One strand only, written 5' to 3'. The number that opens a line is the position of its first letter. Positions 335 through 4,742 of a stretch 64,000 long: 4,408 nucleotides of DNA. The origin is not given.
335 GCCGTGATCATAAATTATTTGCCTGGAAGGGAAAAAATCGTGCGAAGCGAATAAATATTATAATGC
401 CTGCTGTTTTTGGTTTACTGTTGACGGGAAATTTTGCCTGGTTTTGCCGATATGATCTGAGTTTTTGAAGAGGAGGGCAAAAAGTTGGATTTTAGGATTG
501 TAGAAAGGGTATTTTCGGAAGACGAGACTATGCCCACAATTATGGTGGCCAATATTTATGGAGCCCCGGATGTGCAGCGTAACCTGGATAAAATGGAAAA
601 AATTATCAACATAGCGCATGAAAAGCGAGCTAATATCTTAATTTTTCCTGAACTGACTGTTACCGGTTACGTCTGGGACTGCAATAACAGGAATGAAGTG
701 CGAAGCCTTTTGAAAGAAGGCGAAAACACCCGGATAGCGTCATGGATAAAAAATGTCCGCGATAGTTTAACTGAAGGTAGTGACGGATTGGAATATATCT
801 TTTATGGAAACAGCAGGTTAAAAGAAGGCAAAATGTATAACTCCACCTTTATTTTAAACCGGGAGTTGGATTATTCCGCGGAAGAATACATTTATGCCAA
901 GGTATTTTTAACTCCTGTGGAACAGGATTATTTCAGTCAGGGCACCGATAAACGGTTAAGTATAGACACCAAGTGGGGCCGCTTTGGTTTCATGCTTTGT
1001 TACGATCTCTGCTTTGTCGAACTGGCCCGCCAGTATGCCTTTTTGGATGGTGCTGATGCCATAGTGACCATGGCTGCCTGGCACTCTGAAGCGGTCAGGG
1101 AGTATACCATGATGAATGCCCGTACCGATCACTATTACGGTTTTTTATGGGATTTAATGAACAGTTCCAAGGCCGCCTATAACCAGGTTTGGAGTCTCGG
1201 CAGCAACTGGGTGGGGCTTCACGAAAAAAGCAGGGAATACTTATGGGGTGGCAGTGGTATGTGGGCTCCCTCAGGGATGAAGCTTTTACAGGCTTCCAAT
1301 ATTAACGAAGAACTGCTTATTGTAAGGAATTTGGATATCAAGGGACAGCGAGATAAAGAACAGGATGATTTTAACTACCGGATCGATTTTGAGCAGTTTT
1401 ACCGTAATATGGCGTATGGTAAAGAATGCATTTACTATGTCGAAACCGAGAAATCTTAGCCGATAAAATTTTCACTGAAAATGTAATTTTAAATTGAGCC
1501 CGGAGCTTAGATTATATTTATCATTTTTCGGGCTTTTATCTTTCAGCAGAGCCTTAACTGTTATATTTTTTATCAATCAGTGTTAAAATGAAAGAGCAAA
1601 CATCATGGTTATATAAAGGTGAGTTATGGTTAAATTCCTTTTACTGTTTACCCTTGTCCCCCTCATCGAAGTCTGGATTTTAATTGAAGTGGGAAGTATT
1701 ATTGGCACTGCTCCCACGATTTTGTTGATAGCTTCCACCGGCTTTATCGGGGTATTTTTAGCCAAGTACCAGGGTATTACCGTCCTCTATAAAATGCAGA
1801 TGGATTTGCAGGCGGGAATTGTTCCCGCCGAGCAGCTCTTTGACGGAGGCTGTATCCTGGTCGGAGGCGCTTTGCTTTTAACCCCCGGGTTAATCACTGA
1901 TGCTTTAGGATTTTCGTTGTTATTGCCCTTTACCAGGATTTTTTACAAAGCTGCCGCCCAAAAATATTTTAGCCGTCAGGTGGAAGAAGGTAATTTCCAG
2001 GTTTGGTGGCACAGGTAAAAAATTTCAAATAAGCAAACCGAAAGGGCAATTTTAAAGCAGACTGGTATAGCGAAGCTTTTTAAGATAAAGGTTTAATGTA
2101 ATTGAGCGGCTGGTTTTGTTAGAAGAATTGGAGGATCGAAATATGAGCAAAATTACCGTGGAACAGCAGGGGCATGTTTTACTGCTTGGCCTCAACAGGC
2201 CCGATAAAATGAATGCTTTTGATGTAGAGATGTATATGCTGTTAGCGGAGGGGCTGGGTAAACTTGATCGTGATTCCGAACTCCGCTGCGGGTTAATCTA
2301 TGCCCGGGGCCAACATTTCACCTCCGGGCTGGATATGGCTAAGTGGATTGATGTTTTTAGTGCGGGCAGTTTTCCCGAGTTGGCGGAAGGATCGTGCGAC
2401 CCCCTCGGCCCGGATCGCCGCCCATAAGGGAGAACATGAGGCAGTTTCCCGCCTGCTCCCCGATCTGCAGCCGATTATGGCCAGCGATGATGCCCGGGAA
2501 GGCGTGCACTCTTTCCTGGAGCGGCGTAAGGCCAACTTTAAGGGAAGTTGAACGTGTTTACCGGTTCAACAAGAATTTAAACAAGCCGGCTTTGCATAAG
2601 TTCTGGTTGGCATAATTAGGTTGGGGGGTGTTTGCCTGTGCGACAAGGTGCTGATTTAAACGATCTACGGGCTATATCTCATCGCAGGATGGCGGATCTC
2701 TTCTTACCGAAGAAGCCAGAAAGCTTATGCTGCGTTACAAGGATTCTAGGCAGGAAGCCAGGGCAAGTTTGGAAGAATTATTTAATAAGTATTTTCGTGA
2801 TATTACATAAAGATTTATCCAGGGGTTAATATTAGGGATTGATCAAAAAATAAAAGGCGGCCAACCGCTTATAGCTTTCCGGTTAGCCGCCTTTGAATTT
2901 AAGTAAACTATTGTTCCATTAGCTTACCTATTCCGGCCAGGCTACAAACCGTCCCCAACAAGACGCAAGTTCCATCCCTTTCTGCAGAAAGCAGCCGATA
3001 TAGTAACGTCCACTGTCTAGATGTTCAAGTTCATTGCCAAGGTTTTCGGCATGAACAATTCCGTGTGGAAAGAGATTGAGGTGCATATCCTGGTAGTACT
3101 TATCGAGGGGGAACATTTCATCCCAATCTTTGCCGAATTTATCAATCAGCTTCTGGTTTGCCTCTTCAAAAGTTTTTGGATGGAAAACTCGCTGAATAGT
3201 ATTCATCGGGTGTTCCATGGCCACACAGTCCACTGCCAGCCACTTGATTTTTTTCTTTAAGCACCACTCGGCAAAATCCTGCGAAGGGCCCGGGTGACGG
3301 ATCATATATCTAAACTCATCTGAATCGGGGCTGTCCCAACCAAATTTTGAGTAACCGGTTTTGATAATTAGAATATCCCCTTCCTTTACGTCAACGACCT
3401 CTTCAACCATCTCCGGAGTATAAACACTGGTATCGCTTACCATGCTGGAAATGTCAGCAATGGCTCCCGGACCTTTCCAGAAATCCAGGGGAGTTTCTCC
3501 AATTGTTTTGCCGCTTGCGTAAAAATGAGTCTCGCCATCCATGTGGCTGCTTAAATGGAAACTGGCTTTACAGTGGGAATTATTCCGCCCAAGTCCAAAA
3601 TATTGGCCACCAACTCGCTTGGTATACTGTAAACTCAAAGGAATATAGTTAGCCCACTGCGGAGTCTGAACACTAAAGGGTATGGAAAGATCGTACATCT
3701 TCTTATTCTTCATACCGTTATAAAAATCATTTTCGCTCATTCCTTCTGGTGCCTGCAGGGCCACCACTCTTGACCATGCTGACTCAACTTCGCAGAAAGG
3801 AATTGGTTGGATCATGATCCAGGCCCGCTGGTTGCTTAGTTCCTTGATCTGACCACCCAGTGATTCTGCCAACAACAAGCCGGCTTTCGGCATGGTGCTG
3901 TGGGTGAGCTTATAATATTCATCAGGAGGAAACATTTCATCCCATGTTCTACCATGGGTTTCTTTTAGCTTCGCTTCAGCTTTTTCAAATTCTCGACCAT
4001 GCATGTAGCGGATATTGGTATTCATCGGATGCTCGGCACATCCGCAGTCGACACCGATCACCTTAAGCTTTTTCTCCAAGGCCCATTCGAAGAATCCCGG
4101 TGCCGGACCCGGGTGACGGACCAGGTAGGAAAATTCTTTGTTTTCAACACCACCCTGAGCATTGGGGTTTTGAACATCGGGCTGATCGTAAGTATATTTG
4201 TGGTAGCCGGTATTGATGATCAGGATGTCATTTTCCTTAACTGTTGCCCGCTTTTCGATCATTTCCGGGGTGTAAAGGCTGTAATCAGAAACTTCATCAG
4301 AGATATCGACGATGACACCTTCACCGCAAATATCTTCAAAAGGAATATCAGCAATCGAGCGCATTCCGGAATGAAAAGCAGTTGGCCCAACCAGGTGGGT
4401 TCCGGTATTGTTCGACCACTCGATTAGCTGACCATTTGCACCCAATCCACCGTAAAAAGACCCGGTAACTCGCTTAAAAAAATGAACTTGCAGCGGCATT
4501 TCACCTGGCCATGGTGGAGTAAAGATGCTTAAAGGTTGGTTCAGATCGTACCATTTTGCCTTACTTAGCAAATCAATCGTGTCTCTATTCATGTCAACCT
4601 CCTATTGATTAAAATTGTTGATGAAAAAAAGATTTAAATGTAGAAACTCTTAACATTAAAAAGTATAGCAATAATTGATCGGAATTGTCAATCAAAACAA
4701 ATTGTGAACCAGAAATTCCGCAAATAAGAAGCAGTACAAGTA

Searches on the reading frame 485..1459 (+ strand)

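Call 28: search_protein_families(library=pfam, proteins=[window:485-1459:+], max_evalue=0.00001)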
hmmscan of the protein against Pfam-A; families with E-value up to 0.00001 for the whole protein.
window:485-1459:+ (324 aa): 1 family
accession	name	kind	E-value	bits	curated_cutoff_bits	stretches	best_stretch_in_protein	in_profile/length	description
PF00795.27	CN_hydrolase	-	2.1e-22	80.1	23.2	1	27-280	11-244/256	Carbon-nitrogen hydrolase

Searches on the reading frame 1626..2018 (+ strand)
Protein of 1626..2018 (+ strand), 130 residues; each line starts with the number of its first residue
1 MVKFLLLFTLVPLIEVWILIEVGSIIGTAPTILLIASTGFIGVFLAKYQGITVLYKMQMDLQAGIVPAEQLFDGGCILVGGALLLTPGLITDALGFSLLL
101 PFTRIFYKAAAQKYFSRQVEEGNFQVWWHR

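Call 28: search_protein_families(library=pfam, proteins=[window:1626-2018:+], max_evalue=0.00001)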
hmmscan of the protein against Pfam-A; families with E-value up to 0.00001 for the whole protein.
window:1626-2018:+ (130 aa): 1 family
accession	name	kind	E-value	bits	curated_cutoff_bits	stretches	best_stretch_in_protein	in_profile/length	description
PF04186.18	FxsA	-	9e-35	119.5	25.2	1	6-113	1-108/109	FxsA cytoplasmic membrane protein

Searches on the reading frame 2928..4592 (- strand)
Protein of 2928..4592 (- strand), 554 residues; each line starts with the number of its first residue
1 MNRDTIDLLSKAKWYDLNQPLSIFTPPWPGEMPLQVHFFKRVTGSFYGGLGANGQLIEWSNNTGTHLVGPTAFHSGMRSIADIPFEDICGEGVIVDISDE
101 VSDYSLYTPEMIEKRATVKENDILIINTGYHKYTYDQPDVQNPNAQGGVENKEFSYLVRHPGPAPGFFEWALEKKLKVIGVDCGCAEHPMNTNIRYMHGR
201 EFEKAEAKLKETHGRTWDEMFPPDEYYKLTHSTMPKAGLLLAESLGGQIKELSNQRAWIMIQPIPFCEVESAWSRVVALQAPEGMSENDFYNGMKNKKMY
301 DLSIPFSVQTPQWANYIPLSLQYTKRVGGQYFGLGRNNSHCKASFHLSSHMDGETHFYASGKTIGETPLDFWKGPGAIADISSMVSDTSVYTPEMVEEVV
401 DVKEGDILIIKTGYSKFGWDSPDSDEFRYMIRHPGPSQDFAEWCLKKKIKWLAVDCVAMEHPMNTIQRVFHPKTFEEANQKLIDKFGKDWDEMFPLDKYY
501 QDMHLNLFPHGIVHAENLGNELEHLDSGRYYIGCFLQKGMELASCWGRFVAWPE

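Call 28: search_protein_families(library=pfam, proteins=[window:2928-4592:-], max_evalue=0.00001)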
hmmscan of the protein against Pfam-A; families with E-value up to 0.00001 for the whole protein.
window:2928-4592:- (554 aa): 1 family
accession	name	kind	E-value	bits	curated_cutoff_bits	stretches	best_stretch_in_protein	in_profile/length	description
PF04199.19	Cyclase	-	2.6e-53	180.5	23.1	2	300-461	1-142/142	Putative cyclase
